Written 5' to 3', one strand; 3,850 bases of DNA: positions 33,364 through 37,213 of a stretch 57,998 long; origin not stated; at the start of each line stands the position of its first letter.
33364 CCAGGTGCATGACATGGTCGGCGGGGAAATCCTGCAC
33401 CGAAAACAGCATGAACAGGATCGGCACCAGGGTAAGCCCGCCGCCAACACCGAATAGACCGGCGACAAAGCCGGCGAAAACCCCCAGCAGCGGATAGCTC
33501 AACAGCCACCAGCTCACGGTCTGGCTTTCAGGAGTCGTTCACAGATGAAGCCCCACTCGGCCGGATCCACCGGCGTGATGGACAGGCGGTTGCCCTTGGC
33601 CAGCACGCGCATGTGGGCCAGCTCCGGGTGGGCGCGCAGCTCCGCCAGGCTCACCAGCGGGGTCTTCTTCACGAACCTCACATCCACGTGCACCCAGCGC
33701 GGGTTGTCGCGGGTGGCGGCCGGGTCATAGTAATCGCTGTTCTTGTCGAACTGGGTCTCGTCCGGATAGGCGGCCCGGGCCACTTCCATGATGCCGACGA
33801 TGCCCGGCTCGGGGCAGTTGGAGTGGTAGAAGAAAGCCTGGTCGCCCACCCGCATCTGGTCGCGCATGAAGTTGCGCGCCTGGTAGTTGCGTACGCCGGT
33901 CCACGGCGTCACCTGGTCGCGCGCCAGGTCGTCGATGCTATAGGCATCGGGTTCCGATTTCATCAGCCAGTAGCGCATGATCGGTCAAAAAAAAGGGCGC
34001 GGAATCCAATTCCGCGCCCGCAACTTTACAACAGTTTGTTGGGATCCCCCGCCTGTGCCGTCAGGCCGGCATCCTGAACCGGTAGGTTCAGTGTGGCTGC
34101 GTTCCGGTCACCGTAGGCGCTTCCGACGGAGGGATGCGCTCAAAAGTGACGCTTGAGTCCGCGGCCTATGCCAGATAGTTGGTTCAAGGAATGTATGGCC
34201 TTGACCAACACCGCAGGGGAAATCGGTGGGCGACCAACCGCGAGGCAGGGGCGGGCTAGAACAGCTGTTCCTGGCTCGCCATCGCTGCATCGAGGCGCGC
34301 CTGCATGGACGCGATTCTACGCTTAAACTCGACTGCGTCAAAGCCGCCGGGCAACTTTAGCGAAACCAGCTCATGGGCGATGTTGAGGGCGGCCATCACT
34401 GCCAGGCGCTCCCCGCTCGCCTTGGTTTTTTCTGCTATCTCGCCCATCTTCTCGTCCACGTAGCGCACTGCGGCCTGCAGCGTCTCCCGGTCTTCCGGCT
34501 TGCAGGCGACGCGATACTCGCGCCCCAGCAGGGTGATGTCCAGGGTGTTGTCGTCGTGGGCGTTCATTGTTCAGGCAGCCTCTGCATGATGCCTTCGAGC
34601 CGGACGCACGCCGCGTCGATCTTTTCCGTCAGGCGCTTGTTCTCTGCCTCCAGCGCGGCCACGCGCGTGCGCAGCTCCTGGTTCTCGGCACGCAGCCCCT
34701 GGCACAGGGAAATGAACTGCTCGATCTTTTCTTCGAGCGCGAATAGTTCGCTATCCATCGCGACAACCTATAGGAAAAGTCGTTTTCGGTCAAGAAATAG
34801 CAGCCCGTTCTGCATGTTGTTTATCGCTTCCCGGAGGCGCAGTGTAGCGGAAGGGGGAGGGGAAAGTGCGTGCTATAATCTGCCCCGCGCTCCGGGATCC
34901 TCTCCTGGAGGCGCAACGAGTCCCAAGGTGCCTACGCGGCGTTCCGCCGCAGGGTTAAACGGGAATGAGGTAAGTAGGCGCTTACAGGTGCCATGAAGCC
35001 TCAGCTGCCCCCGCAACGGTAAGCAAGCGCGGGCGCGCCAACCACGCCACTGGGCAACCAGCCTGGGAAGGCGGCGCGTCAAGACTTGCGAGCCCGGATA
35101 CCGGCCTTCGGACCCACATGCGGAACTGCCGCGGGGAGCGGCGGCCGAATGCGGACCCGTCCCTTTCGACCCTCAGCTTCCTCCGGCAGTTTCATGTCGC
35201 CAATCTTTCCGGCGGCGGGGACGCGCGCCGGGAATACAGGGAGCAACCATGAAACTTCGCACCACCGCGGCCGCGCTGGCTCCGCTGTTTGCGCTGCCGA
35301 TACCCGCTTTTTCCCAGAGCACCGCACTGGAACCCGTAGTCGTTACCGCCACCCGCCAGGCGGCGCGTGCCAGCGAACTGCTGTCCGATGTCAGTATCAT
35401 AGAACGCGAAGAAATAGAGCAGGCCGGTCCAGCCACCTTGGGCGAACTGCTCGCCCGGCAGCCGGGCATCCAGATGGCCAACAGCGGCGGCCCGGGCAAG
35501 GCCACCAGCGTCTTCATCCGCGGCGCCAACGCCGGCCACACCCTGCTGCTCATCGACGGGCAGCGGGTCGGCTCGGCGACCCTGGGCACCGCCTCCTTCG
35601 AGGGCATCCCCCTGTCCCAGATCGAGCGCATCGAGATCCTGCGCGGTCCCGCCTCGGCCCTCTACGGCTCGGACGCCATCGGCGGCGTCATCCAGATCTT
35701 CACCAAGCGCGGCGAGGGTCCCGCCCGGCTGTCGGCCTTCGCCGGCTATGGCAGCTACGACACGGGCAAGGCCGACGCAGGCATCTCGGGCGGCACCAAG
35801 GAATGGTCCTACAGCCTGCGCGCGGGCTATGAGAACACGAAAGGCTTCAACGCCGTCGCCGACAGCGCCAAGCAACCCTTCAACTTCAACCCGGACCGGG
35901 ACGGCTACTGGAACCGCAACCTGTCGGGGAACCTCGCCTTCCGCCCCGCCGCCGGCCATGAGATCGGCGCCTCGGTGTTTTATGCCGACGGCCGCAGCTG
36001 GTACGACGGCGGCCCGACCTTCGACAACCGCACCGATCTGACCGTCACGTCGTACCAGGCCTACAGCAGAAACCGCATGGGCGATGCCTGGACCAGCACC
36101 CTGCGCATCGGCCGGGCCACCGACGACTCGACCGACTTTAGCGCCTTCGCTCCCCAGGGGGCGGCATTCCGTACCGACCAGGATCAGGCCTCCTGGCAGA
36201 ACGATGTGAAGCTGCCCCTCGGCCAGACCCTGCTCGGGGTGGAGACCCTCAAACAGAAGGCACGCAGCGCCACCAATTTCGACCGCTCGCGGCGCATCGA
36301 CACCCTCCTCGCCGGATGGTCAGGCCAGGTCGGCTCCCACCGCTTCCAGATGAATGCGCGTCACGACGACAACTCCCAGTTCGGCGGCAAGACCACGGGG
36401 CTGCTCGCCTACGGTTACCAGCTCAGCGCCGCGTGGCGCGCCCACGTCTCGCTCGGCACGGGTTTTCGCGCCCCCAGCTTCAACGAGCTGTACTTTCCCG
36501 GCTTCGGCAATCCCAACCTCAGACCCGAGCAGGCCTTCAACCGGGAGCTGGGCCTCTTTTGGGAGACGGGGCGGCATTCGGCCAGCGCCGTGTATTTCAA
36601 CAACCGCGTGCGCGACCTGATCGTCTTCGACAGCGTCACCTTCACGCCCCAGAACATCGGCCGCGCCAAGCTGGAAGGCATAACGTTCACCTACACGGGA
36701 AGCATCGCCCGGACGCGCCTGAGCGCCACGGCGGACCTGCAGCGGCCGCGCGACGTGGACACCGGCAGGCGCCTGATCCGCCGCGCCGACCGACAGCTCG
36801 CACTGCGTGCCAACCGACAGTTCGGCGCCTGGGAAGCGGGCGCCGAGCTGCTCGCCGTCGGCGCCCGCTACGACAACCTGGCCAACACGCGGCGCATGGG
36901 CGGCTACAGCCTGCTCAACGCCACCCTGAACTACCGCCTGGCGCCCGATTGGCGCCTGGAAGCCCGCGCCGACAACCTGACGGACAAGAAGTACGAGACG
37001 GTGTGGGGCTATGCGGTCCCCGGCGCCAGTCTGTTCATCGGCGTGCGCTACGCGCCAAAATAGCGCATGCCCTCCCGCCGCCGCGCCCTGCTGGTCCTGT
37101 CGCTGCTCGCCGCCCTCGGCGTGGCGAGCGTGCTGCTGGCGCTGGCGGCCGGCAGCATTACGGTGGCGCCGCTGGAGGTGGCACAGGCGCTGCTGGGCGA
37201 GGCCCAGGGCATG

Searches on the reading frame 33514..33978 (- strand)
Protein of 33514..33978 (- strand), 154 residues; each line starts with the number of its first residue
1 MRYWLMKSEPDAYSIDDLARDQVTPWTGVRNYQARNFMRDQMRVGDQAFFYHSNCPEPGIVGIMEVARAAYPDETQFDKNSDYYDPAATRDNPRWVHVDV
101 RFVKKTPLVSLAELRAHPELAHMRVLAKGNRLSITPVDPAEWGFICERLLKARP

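Call 8: search_protein_families(library=pfam, proteins=[window:33514-33978:-], max_evalue=0.001)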
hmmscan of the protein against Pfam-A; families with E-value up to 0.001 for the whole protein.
window:33514-33978:- (154 aa): 1 family
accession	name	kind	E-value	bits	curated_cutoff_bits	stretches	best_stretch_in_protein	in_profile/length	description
PF01878.24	EVE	-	7e-60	201.7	23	1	2-147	1-144/145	EVE domain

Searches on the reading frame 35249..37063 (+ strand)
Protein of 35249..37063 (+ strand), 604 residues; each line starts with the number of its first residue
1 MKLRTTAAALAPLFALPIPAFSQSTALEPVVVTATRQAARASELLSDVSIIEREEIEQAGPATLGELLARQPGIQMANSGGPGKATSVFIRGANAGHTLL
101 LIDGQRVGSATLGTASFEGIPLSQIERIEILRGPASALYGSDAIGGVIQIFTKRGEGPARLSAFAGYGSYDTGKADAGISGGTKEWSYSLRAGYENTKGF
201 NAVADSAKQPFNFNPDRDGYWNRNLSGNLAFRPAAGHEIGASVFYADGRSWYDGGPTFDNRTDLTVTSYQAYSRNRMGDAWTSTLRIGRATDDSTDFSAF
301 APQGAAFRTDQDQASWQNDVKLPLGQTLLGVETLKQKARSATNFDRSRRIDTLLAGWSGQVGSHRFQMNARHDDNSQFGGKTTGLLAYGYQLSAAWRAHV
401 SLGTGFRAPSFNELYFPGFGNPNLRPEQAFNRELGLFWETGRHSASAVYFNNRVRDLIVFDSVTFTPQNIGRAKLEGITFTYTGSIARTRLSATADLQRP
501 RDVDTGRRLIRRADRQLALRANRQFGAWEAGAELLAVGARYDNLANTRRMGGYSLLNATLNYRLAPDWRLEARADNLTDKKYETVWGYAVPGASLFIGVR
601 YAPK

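Call 8: search_protein_families(library=pfam, proteins=[window:35249-37063:+], max_evalue=0.001)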
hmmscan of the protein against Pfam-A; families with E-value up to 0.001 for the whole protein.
window:35249-37063:+ (604 aa): 3 families
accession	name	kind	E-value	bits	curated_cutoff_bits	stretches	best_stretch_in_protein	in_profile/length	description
PF00593.30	TonB_dep_Rec_b-barrel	-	4.7e-35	122.7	27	1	216-577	19-436/436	TonB dependent receptor-like, beta-barrel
PF07715.20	Plug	-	1.7e-28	99.6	23.9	1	43-147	4-107/107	TonB-dependent Receptor Plug Domain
PF14905.12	OMP_b-brl_3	-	0.00047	19.8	27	0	418-498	207-293/408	Outer membrane protein beta-barrel family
